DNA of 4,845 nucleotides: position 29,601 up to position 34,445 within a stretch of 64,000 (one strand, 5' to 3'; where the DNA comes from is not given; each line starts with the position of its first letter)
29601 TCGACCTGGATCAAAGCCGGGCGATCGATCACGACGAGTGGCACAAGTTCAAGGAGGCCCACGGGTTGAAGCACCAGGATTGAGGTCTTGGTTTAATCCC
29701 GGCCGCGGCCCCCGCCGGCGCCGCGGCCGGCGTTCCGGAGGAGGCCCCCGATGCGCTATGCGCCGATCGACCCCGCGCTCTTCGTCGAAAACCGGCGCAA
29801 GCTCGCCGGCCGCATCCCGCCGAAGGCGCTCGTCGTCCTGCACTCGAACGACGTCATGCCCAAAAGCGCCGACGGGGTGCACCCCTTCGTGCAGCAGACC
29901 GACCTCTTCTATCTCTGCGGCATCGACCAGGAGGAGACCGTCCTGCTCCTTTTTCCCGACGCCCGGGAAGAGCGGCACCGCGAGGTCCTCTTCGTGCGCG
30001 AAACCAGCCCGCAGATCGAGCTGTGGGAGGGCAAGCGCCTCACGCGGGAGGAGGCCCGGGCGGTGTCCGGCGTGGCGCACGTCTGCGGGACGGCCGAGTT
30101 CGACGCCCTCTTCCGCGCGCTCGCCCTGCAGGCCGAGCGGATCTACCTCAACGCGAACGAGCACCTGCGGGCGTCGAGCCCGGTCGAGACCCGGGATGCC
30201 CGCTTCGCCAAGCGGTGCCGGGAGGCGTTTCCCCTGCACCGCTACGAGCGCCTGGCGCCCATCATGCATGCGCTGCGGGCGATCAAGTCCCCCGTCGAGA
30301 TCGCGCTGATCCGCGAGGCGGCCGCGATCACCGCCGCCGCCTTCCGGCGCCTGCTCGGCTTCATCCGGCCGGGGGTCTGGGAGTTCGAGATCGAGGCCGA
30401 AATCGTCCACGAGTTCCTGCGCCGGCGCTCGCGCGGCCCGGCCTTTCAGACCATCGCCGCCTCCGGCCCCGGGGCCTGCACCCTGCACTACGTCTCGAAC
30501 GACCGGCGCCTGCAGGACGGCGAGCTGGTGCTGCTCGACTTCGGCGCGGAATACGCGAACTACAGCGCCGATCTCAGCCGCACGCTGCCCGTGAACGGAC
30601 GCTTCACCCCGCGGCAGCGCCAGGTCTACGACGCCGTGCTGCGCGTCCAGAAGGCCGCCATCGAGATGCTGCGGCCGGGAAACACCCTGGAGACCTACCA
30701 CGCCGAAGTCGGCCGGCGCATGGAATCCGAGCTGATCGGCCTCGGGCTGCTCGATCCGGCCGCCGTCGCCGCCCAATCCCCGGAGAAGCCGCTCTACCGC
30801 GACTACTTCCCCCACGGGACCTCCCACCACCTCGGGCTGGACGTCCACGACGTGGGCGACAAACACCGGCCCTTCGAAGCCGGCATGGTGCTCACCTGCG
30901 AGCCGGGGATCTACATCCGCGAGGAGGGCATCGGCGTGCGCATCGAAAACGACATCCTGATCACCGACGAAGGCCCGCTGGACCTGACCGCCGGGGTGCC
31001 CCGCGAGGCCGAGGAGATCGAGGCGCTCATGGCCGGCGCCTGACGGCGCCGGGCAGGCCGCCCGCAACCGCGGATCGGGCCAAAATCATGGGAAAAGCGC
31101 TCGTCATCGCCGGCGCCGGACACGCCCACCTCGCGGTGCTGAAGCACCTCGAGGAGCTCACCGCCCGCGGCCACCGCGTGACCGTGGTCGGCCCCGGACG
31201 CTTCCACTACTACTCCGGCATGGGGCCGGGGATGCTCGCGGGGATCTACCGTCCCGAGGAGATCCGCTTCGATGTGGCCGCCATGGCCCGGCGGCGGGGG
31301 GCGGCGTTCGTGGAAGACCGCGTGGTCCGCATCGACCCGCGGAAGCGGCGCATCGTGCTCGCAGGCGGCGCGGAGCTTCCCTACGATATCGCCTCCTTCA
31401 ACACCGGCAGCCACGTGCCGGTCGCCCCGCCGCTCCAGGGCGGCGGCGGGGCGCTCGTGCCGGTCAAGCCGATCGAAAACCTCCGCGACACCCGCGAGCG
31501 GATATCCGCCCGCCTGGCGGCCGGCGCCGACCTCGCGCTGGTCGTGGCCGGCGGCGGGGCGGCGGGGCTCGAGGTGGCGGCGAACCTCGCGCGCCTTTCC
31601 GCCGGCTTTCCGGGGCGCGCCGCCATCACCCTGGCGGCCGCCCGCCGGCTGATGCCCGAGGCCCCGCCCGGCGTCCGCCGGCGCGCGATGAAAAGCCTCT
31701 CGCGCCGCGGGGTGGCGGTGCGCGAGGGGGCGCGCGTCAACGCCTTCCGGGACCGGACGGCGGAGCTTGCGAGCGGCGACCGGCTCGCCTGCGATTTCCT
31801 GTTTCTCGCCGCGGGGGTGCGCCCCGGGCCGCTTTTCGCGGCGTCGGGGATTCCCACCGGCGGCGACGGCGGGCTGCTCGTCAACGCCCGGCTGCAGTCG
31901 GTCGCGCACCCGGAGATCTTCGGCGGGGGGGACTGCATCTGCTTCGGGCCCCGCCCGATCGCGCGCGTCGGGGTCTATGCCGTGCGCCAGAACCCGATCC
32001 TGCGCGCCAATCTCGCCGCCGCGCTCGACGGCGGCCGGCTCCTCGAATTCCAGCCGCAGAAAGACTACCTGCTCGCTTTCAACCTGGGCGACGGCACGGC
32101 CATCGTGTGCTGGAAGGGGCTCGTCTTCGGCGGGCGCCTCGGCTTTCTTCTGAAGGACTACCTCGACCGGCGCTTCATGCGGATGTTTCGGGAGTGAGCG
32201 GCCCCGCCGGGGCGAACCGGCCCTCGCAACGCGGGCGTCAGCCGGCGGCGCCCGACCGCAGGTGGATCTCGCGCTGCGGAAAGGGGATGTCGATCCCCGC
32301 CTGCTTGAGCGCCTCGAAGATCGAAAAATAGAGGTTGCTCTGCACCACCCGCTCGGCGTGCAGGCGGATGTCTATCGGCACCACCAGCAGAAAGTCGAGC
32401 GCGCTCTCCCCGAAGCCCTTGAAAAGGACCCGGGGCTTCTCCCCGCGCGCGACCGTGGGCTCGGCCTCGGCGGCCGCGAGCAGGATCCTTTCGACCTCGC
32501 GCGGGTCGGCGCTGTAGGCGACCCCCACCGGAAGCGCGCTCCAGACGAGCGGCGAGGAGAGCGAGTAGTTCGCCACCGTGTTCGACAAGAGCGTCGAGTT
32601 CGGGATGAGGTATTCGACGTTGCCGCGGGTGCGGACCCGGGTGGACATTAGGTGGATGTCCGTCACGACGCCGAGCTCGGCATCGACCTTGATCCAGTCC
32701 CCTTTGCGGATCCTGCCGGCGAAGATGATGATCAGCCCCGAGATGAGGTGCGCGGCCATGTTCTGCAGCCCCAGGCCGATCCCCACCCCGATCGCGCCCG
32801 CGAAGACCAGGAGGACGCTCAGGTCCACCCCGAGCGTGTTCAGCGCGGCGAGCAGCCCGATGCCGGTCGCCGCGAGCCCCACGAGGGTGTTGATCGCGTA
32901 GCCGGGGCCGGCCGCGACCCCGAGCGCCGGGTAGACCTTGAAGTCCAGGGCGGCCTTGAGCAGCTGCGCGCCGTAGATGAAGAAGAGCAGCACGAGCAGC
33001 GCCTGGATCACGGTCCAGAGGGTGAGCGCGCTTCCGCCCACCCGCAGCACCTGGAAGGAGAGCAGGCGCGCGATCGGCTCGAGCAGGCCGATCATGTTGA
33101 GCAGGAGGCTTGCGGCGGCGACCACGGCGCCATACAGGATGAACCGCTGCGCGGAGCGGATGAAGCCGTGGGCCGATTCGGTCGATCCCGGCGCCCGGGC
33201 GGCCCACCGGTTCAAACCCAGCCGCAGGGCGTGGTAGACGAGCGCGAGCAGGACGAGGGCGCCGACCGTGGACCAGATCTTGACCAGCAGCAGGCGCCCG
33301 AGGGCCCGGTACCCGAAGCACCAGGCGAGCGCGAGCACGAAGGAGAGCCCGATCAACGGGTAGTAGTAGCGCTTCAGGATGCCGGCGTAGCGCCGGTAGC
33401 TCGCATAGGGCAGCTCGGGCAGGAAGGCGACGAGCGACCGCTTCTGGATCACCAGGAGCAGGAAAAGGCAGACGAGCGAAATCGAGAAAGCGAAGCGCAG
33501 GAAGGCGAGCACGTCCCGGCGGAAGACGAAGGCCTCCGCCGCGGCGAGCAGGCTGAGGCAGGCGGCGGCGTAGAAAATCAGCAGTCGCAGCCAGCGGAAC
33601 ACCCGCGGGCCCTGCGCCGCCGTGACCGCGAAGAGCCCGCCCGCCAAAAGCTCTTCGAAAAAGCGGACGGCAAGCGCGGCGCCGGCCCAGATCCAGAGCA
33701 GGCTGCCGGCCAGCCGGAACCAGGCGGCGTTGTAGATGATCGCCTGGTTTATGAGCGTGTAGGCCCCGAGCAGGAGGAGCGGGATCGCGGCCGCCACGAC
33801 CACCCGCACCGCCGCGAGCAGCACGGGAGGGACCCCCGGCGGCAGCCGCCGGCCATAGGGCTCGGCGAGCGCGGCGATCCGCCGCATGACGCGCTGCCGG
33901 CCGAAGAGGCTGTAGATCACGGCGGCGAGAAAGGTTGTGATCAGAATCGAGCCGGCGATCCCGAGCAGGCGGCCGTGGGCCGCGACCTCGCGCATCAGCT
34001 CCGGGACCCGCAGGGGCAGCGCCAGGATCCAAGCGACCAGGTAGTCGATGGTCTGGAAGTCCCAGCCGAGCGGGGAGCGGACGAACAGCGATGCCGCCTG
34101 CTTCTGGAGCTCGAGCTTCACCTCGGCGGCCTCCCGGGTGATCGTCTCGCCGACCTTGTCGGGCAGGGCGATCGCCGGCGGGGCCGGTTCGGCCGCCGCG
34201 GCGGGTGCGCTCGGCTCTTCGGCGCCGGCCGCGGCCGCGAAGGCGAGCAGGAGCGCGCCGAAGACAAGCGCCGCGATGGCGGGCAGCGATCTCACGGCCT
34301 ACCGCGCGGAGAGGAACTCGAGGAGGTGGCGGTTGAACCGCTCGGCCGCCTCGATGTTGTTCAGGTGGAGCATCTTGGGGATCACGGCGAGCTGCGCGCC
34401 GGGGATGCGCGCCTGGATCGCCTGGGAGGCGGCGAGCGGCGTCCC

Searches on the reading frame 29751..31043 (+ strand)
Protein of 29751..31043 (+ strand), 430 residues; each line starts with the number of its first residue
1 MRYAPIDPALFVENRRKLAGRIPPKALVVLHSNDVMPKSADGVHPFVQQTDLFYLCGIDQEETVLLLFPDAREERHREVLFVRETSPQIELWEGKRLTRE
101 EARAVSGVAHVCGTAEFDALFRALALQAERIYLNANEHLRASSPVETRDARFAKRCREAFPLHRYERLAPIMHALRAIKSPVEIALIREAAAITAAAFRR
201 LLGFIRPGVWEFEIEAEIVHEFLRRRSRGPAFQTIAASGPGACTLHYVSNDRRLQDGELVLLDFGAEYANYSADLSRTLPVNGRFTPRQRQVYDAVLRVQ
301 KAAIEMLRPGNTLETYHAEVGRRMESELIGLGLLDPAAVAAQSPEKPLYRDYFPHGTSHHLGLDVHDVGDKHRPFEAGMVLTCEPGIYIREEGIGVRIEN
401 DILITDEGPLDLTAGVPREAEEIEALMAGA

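Call 4: search_protein_families(library=pfam, proteins=[window:29751-31043:+], max_evalue=0.01)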
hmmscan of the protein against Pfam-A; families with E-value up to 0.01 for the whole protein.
window:29751-31043:+ (430 aa): 2 families
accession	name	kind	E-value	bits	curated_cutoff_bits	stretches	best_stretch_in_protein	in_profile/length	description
PF00557.29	Peptidase_M24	-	1.1e-63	215.2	23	1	186-406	2-208/208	Metallopeptidase family M24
PF05195.22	AMP_N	-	6e-29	100.7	24.6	1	11-132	1-121/121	Aminopeptidase P, N-terminal domain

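Call 5: search_protein_families(library=ncbifam, proteins=[window:29751-31043:+], max_evalue=0.001)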
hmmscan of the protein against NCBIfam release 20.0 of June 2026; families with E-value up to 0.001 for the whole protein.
window:29751-31043:+ (430 aa): 14 families
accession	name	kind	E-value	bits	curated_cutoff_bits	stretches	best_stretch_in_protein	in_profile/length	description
NF008131.0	PRK10879.1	equivalog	8.2e-96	321.4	465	1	11-429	6-434/438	Xaa-Pro aminopeptidase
NF007310.0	PRK09795.1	equivalog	6e-38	130.6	393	1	172-409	121-345/361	aminopeptidase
NF040821.1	dipep_PepQ_Arch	equivalog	6.8e-38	130.5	630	1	151-413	95-339/346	Xaa-Pro dipeptidase PepQ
NF010133.0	PRK13607.1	equivalog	2.3e-27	95.9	339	1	168-370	151-350/443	Xaa-Pro dipeptidase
TIGR00500.1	met_pdase_I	equivalog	1.3e-13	51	171.35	1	178-324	3-153/247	type I methionyl aminopeptidase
NF038259.1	ectoine_DoeA_2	exception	1.4e-13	50.4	575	1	170-315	145-289/386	ectoine hydrolase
TIGR02993.1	ectoine_eutD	equivalog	4.3e-13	49.2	613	1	159-418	139-385/391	ectoine hydrolase DoeA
NF011720.0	PRK15173.1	subfamily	1.8e-09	37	420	1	170-419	107-338/343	peptidase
NF011173.0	PRK14575.1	equivalog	3e-09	36.3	850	1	170-419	170-401/406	putative peptidase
NF011174.0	PRK14576.1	subfamily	3.1e-08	32.9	487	1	172-408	171-390/405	putative endopeptidase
TIGR00501.1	met_pdase_II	equivalog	0.00016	21.3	222.65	1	190-313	11-130/295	type II methionyl aminopeptidase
TIGR00495.1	crvDNA_42K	hypoth_equivalog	0.00044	19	430.05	1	225-312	71-161/383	ErbB3-binding protein EBP1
NF043017.1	DimsulpropLyDddP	equivalog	0.00051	18.9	600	0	174-318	201-351/443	dimethylsulfonioproprionate lyase DddP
NF008970.0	PRK12318.1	equivalog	0.00062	19.1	267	0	242-314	114-185/291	methionyl aminopeptidase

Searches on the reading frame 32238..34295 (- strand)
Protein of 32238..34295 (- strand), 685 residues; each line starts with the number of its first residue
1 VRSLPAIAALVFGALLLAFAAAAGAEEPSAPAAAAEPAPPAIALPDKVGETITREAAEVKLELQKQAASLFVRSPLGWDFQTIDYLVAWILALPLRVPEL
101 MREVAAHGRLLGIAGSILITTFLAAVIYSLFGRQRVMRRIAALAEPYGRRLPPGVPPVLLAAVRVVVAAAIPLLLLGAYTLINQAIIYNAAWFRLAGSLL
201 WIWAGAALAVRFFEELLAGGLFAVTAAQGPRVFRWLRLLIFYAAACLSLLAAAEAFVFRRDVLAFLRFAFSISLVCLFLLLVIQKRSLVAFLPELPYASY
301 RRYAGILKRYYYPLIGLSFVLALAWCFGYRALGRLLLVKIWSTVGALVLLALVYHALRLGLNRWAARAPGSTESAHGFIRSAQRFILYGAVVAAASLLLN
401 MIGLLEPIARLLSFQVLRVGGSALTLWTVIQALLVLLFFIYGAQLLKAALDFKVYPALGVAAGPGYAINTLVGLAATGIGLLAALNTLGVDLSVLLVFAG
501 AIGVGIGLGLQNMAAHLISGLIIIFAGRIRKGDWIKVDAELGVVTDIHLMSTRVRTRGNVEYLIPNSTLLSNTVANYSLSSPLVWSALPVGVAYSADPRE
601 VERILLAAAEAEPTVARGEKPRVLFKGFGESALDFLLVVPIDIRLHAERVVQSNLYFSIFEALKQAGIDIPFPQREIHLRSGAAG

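Call 8: search_protein_families(library=pfam, proteins=[window:32238-34295:-], max_evalue=0.0001)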
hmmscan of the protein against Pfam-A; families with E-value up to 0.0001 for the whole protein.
window:32238-34295:- (685 aa): 2 families
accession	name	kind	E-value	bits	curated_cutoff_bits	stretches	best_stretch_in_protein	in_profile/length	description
PF00924.24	MS_channel_2nd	-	6e-16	58.8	20.2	1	515-578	4-67/68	Mechanosensitive ion channel, beta-domain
PF21082.3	MS_channel_3rd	-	3.1e-10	40.8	21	1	588-670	3-88/88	Mechanosensitive ion channel MscS, C-terminal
